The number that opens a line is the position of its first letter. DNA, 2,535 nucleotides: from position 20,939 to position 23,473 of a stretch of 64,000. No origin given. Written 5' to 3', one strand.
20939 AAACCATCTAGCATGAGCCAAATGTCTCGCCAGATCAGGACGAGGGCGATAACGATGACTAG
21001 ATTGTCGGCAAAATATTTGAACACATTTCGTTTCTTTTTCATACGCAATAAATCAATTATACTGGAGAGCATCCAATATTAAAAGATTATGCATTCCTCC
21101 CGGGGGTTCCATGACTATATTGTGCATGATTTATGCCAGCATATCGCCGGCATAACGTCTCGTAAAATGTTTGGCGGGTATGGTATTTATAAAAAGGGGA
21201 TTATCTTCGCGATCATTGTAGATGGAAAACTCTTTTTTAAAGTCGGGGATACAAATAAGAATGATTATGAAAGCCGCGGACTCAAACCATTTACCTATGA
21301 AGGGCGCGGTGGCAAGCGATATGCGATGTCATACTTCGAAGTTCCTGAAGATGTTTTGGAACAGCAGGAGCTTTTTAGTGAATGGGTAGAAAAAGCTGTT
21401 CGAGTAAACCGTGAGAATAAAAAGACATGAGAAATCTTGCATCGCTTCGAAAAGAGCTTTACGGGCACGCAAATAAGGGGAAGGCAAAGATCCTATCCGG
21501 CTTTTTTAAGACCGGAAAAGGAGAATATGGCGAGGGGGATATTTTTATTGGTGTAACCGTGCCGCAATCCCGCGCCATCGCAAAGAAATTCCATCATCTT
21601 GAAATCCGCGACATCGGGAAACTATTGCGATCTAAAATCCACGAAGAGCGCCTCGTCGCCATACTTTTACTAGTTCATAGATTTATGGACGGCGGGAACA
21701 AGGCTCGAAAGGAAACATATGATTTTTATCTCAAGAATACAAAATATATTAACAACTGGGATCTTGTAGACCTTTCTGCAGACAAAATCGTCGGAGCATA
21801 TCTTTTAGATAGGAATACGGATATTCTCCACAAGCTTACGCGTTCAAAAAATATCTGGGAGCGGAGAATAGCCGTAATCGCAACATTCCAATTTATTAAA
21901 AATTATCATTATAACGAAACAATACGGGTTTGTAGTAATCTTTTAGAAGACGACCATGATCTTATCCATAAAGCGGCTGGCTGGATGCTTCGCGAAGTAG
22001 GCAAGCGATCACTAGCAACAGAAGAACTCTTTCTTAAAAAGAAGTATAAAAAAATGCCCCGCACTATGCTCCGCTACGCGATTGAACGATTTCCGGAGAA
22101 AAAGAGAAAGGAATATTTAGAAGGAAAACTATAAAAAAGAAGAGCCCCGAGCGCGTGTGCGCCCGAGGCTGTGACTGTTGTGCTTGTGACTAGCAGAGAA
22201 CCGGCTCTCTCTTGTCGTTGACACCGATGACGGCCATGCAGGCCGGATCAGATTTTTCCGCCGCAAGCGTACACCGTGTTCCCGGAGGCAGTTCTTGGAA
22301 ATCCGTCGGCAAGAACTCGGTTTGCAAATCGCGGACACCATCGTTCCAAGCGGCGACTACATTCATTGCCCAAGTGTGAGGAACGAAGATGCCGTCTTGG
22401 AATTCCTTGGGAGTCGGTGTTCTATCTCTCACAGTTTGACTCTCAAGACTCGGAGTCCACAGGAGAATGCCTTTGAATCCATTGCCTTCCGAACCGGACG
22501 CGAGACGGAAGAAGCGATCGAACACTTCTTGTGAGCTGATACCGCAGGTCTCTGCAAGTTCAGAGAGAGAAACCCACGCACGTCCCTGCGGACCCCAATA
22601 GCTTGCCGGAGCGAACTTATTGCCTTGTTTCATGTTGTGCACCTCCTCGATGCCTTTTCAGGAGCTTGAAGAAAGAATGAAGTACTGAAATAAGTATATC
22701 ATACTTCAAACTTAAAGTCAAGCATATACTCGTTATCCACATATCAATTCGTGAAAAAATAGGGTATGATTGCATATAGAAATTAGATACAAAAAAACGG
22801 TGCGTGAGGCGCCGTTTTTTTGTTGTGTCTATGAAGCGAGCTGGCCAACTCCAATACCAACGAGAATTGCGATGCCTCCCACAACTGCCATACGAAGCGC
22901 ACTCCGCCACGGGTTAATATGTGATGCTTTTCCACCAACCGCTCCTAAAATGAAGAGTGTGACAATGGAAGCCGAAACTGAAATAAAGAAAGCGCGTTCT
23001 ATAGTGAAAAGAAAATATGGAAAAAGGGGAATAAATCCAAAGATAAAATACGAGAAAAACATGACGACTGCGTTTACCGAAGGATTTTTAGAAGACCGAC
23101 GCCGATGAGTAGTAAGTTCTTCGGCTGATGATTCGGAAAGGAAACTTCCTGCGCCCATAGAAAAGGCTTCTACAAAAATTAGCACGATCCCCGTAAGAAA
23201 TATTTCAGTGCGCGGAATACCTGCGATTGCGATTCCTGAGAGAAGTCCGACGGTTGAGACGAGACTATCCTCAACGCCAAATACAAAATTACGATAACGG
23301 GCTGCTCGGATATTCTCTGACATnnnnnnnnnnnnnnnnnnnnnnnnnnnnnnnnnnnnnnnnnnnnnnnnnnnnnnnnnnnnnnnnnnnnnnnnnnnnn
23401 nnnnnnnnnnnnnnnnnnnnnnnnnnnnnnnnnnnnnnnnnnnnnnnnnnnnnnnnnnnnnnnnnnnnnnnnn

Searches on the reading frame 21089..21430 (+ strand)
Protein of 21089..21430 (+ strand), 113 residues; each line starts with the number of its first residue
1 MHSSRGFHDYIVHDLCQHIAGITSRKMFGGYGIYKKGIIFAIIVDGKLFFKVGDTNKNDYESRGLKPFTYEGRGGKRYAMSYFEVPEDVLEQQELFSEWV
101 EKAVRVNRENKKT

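Call 52: search_protein_families(library=pfam, proteins=[window:21089-21430:+], max_evalue=0.001)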
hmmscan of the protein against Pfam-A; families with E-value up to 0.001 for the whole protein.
window:21089-21430:+ (113 aa): 1 family
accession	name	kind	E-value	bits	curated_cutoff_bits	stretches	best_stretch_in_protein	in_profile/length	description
PF04993.18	TfoX_N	-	2.3e-28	98.6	30.1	1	14-105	1-89/91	TfoX N-terminal domain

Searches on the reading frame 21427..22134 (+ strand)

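Call 8: search_protein_families(library=pfam, proteins=[window:21427-22134:+], max_evalue=0.01)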
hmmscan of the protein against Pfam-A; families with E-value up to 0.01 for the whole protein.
window:21427-22134:+ (235 aa): 1 family
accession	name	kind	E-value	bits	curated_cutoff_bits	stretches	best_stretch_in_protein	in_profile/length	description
PF08713.17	DNA_alkylation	-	7.5e-61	205.9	21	1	7-222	1-213/213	DNA alkylation repair enzyme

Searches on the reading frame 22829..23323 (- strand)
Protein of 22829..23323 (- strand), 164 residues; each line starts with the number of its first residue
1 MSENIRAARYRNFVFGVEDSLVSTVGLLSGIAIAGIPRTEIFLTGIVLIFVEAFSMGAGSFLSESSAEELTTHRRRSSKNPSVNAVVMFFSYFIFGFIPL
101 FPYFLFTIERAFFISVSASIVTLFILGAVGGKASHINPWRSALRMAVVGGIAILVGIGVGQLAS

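Call 8: search_protein_families(library=pfam, proteins=[window:22829-23323:-], max_evalue=0.01)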
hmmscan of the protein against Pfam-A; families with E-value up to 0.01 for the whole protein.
window:22829-23323:- (164 aa): 1 family
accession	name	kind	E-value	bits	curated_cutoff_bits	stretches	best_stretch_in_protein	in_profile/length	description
PF01988.24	VIT1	-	4e-33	115.5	28.1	2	68-161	120-214/214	VIT family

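Call 10: find_related_loci(query=window:22829-23323:-, collection=genome_contigs, flank=3000)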
Query window:22829-23323:- (164 aa) in genome_contigs; peptide patterns used: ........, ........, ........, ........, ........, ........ (x = any residue, [..] = any of these).
600 stretches matched a pattern (row limit reached: there are more); 153 encode a relative of the query (tblastn E <= 1e-3); the best 80 are kept; 80 distinct loci.
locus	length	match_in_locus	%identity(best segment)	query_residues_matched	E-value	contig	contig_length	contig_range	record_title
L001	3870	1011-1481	62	5-161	9e-57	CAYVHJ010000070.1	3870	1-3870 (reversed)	MAG TPA_asm: uncultured Candidatus Saccharibacteria bacterium isolate SRP269290_co2_340 genome assembly, contig: NODE_38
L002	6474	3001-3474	61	5-162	5e-56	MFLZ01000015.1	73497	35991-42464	MAG: Candidatus Kaiserbacteria bacterium RIFCSPLOWO2_01_FULL_54_13 rifcsplowo2_01_scaffold_1863, whole genome shotgun se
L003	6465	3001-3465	61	7-161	2e-55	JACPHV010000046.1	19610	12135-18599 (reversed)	MAG: Candidatus Uhrbacteria bacterium isolate NC_groundwater_423_Ag_B-0.1um_48_14 GD18-4_B1_scaffold_2124585, whole geno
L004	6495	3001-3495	60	1-164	7e-55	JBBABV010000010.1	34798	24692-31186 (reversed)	MAG: Candidatus Paceibacterota bacterium isolate SO_2017_LW1_31 NODE_850_length_34798_cov_3.986732_LW64-88_2017, whole g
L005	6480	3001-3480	59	1-160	3e-54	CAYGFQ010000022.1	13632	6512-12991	MAG TPA_asm: uncultured Candidatus Saccharibacteria bacterium isolate ERP113451_co1_89 genome assembly, contig: NODE_535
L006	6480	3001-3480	61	4-162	2e-54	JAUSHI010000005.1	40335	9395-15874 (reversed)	MAG: bacterium isolate E14_metabat.bin.18 E14_k141_125842, whole genome shotgun sequence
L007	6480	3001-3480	56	2-161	5e-54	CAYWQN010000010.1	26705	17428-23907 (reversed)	MAG TPA_asm: uncultured Candidatus Saccharibacteria bacterium isolate SRP278252_co2_32 genome assembly, contig: NODE_357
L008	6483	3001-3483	60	2-162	5e-54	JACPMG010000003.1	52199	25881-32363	MAG: Candidatus Sungiibacteriota bacterium isolate NC_groundwater_543_Ag_S-0.1um_48_11 S35_SO-1_scaffold_94479, whole ge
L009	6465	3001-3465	60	7-161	1e-53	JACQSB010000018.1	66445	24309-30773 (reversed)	MAG: Candidatus Uhrbacteria bacterium isolate NC_groundwater_1374_Ag_S-0.2um_48_44 S_p2_S4_coassembly_k141_2723558, whol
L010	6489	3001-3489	56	2-164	3e-53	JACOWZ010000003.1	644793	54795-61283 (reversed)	MAG: Candidatus Colwellbacteria bacterium isolate NC_groundwater_140_Ag_S-0.1um_43_21 S4_GD2017_2_S1_scaffold_1, whole g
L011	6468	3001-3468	62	5-160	3e-53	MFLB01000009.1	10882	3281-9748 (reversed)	MAG: Candidatus Kaiserbacteria bacterium RIFCSPHIGHO2_01_FULL_58_22 rifcsphigho2_01_scaffold_15792, whole genome shotgun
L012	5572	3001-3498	55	1-162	7e-52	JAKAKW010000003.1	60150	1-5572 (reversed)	MAG: bacterium isolate WY4.bin98 NODE_545_length_60150_cov_2.308265, whole genome shotgun sequence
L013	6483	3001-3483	56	2-162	5e-52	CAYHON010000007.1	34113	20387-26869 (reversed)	MAG TPA_asm: uncultured Candidatus Saccharibacteria bacterium isolate ERP119705_co14_178 genome assembly, contig: NODE_9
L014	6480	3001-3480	59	4-164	2e-51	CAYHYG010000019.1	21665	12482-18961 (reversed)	MAG TPA_asm: uncultured Gammaproteobacteria bacterium isolate ERP119705_co16_30 genome assembly, contig: NODE_1933_lengt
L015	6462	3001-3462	59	7-162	2e-51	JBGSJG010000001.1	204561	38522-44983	MAG: Patescibacteria group bacterium isolate JTS-AC151 k141_990513, whole genome shotgun sequence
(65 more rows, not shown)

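Call 14: find_encoding_contigs(protein=window:22829-23323:-, flank=3000, max_places=10)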
Protein window:22829-23323:- (164 aa): 5 contigs read that carry it; 2 places shown.
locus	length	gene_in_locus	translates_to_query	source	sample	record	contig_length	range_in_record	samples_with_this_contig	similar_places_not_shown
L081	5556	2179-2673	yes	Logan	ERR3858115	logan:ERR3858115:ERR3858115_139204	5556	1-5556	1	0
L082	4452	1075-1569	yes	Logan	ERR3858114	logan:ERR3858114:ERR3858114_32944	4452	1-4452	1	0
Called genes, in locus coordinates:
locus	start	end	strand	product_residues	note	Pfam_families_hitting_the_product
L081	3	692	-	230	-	?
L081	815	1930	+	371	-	PF05496:RuvB_N (weak), PF06068:TIP49 (faint), PF13177:DNA_pol3_delta2, PF13401:AAA_22 (faint), PF00004:AAA, PF22608:DNAX_ATPase_lid, PF12169:DNA_pol3_gamma3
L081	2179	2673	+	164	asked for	PF01988:VIT1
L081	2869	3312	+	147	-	-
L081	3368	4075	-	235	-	PF08713:DNA_alkylation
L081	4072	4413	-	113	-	PF04993:TfoX_N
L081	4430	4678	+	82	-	-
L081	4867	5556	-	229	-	?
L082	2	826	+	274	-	?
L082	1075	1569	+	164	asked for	PF01988:VIT1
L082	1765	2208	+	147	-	-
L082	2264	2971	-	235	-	PF08713:DNA_alkylation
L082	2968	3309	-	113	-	PF04993:TfoX_N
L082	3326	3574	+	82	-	-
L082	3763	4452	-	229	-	?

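Call 53: find_homologous_proteins(query=window:22829-23323:-, max_evalue=1e-20)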
Query window:22829-23323:- (164 aa): 2757 proteins with E <= 1e-20 among 3196 candidates; the best 120 are listed.
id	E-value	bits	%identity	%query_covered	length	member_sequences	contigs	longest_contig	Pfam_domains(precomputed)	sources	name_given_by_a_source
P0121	6.3e-95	333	100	100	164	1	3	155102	PF01988.25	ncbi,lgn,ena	ncbi:MAG: VIT1/CCC1 transporter family protein [Patescibacteria group bacterium]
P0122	3.8e-52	195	57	98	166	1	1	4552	PF01988.25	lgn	-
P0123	1.6e-51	192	63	95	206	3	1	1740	PF01988.25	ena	-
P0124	7.3e-51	190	60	99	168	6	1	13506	PF01988.25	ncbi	ncbi:MAG: VIT1/CCC1 transporter family protein [Candidatus Sungiibacteriota bacterium]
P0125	9.0e-51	190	64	92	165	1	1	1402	PF01988.25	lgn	-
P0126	1.5e-50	189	62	86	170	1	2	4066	PF01988.25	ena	-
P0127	1.7e-50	189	64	95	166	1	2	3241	PF01988.25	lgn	-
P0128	3.8e-50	188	62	93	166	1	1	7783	PF01988.25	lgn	-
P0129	4.7e-50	188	64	93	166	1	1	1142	PF01988.25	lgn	-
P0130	4.9e-50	188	62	95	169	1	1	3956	PF01988.25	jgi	jgi:VIT1/CCC1 family predicted Fe2+/Mn2+ transporter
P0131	5.1e-50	188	62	92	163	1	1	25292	PF01988.25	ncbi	-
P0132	9.4e-50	187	60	99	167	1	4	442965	PF01988.25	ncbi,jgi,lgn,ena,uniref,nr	ncbi:MAG: hypothetical protein COU07_02765 [Candidatus Harrisonbacteria bacterium CG10_big_fil_rev_8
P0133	9.9e-50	187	63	95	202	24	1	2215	PF01988.25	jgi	jgi:VIT1/CCC1 family predicted Fe2+/Mn2+ transporter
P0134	1.0e-49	187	61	94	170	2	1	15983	PF01988.25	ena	-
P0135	1.2e-49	186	62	96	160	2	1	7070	PF01988.25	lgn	-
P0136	1.6e-49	186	62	95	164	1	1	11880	PF01988.25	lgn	-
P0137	1.7e-49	186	60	95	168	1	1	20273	PF01988.25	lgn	-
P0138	1.9e-49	186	61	95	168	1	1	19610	PF01988.25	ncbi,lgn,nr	ncbi:VIT1/CCC1 transporter family protein [Candidatus Uhrbacteria bacterium]|nr:VIT1/CCC1 transporte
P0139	2.6e-49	185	61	95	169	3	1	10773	PF01988.25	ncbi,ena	-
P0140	2.7e-49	185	64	85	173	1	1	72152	PF01988.25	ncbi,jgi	ncbi:MAG: VIT1/CCC1 transporter family protein [Patescibacteria group bacterium]|jgi:VIT1/CCC1 famil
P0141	2.8e-49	185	63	96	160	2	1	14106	PF01988.25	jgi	jgi:vacuolar iron transporter family protein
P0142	3.3e-49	185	58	99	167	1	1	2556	PF01988.25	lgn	-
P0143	3.3e-49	185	61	94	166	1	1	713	PF01988.25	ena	-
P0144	3.7e-49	185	63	88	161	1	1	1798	PF01988.25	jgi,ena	-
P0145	4.1e-49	185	61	98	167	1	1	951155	PF01988.25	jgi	jgi:VIT1/CCC1 family predicted Fe2+/Mn2+ transporter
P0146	4.1e-49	185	65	88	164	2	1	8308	PF01988.25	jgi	-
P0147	4.8e-49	184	59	98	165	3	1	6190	PF01988.25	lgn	-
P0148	5.0e-49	184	60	100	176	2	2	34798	PF01988.25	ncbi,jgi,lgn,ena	ncbi:MAG: VIT1/CCC1 transporter family protein [Candidatus Paceibacterota bacterium]|jgi:VIT1/CCC1 f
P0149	5.0e-49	184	60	94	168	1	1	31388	PF01988.25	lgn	-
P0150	5.3e-49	184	61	96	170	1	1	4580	PF01988.25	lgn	-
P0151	5.5e-49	184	60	93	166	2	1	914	PF01988.25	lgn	-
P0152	5.6e-49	184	60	98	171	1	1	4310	PF01988.25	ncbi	-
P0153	5.9e-49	184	62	96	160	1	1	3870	PF01988.25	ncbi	-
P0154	7.5e-49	184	61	98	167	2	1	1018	PF01988.25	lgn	-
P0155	7.8e-49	184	59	100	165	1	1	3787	PF01988.25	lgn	-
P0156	8.9e-49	184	60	95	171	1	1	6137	PF01988.25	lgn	-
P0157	1.0e-48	183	55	90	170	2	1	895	PF01988.25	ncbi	-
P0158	1.0e-48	183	63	95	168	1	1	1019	PF01988.25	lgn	-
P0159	1.1e-48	183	62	96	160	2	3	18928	PF01988.25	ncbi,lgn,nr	ncbi:VIT1/CCC1 transporter family protein [Candidatus Kaiserbacteria bacterium]|nr:VIT1/CCC1 transpo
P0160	1.1e-48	183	60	97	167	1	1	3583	PF01988.25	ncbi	-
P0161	1.2e-48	183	62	95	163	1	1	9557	PF01988.25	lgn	-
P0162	1.2e-48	183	59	88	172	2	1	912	PF01988.25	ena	-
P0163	1.3e-48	183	62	95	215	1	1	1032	PF01988.25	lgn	-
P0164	1.3e-48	183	62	92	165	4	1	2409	PF01988.25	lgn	-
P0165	1.4e-48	183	62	95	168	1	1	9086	PF01988.25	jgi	jgi:VIT1/CCC1 family predicted Fe2+/Mn2+ transporter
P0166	1.5e-48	183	61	90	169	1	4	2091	PF01988.25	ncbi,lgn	-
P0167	1.5e-48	183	63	93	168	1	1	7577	PF01988.25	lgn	-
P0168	1.5e-48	183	62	96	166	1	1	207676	PF01988.25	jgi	-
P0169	1.7e-48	183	60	95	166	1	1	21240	PF01988.25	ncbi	-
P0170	1.8e-48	183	60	95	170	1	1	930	PF01988.25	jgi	jgi:VIT1/CCC1 family predicted Fe2+/Mn2+ transporter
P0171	1.9e-48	183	62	99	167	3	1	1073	PF01988.25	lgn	-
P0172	1.9e-48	183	58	98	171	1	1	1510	PF01988.25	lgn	-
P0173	2.0e-48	182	60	99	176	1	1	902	PF01988.25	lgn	-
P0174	2.3e-48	182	59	99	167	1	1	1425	PF01988.25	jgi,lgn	jgi:VIT1/CCC1 family predicted Fe2+/Mn2+ transporter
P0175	2.4e-48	182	62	95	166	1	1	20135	PF01988.25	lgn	-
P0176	2.5e-48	182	60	97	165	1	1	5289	PF01988.25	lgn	-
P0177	2.6e-48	182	59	98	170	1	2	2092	PF01988.25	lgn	-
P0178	2.9e-48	182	60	88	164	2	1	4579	PF01988.25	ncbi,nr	ncbi:MAG: VIT1/CCC1 transporter family protein, partial [Candidatus Yanofskybacteria bacterium]|nr:V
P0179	3.0e-48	182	60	99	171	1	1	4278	PF01988.25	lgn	-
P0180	3.1e-48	182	61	98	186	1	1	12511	PF01988.25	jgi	-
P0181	3.1e-48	182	62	87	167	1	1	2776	PF01988.25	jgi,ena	-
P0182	3.1e-48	182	58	98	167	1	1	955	PF01988.25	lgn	-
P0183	3.3e-48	182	60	96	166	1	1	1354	PF01988.25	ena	-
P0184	3.4e-48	182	59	99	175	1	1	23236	PF01988.25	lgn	-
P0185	4.1e-48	181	60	98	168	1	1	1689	PF01988.25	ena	-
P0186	4.2e-48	181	60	98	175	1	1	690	PF01988.25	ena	-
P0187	4.2e-48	181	59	95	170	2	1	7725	PF01988.25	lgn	-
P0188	4.4e-48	181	58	88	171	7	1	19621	PF01988.25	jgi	-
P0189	4.5e-48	181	61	93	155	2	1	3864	PF01988.25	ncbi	-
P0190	5.1e-48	181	59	98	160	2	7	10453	PF01988.25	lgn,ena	-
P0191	5.1e-48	181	60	98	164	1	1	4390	PF01988.25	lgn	-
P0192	5.2e-48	181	56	99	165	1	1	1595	PF01988.25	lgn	-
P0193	6.0e-48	181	59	85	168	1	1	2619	PF01988.25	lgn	-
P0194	6.0e-48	181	59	93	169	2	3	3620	PF01988.25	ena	-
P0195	6.1e-48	181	58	99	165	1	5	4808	PF01988.25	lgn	-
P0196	6.2e-48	181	62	92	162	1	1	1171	PF01988.25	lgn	-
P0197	7.0e-48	181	61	97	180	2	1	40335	PF01988.25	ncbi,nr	ncbi:MAG: VIT1/CCC1 transporter family protein [bacterium]|nr:VIT1/CCC1 transporter family protein [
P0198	7.3e-48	181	58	95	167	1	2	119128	PF01988.25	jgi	-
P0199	7.3e-48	181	58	96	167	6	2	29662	PF01988.25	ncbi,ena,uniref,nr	ncbi:MAG: hypothetical protein A3B86_04675 [Candidatus Yanofskybacteria bacterium RIFCSPHIGHO2_02_FU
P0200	7.4e-48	181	59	98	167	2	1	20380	PF01988.25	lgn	-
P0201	8.3e-48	180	59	98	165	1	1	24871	PF01988.25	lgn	-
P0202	8.8e-48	180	62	95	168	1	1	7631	PF01988.25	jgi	jgi:vacuolar iron transporter family protein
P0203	8.9e-48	180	61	96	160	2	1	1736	PF01988.25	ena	-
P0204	9.5e-48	180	58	99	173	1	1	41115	PF01988.25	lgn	-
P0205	9.8e-48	180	56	99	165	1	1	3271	PF01988.25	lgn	-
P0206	1.2e-47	180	56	99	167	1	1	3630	PF01988.25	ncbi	-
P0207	1.2e-47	180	61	95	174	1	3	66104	PF01988.25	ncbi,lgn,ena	-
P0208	1.3e-47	180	60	98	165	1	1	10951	PF01988.25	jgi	-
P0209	1.4e-47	180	59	96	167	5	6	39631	PF01988.25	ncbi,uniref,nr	ncbi:MAG: hypothetical protein A3B91_01820 [Candidatus Yanofskybacteria bacterium RIFCSPHIGHO2_02_FU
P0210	1.5e-47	180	57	100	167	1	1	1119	PF01988.25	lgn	-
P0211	1.5e-47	180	54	98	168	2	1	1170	PF01988.25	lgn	-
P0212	1.6e-47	179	61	93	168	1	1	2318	PF01988.25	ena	-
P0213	1.7e-47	179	60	95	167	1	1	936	PF01988.25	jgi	jgi:VIT1/CCC1 family predicted Fe2+/Mn2+ transporter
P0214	1.7e-47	179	60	96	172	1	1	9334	PF01988.25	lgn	-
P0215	1.7e-47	179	55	99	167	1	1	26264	PF01988.25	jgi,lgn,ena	-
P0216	2.0e-47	179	62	91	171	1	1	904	PF01988.25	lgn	-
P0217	2.0e-47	179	55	97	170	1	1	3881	PF01988.25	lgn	-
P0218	2.2e-47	179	59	95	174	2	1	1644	PF01988.25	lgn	-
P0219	2.2e-47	179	60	98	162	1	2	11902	PF01988.25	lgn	-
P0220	2.3e-47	179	57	99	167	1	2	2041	PF01988.25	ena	-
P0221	2.3e-47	179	62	95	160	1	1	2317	PF01988.25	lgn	-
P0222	2.7e-47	179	56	97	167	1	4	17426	PF01988.25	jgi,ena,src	-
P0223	2.7e-47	179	61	97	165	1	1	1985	PF01988.25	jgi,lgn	jgi:VIT1/CCC1 family predicted Fe2+/Mn2+ transporter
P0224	2.8e-47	179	64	94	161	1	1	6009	PF01988.25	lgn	-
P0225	2.9e-47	179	57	97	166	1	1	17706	PF01988.25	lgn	-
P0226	2.9e-47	179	56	93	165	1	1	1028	PF01988.25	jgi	jgi:VIT1/CCC1 family predicted Fe2+/Mn2+ transporter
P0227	3.0e-47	179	62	95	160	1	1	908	PF01988.25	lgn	-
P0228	3.2e-47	179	60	95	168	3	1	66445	PF01988.25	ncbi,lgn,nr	ncbi:VIT1/CCC1 transporter family protein [Candidatus Uhrbacteria bacterium]|nr:VIT1/CCC1 transporte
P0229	3.2e-47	179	59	93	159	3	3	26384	PF01988.25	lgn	-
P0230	3.3e-47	178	55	88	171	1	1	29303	PF01988.25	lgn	-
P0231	3.3e-47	178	60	96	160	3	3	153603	PF01988.25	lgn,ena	-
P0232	3.4e-47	178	59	100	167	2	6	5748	PF01988.25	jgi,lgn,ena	-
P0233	3.5e-47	178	53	95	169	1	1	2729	PF01988.25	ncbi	ncbi:MAG: VIT1/CCC1 transporter family protein [Parcubacteria group bacterium]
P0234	3.9e-47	178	61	82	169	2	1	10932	PF01988.25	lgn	-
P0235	4.1e-47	178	59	98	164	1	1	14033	PF01988.25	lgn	-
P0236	4.7e-47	178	55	100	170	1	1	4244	PF01988.25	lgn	-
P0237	4.9e-47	178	57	98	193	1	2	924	PF01988.25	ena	-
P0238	4.9e-47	178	60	88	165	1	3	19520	PF01988.25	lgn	-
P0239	5.0e-47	178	61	90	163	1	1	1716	PF01988.25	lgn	-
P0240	5.0e-47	178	61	95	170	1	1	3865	PF01988.25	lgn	-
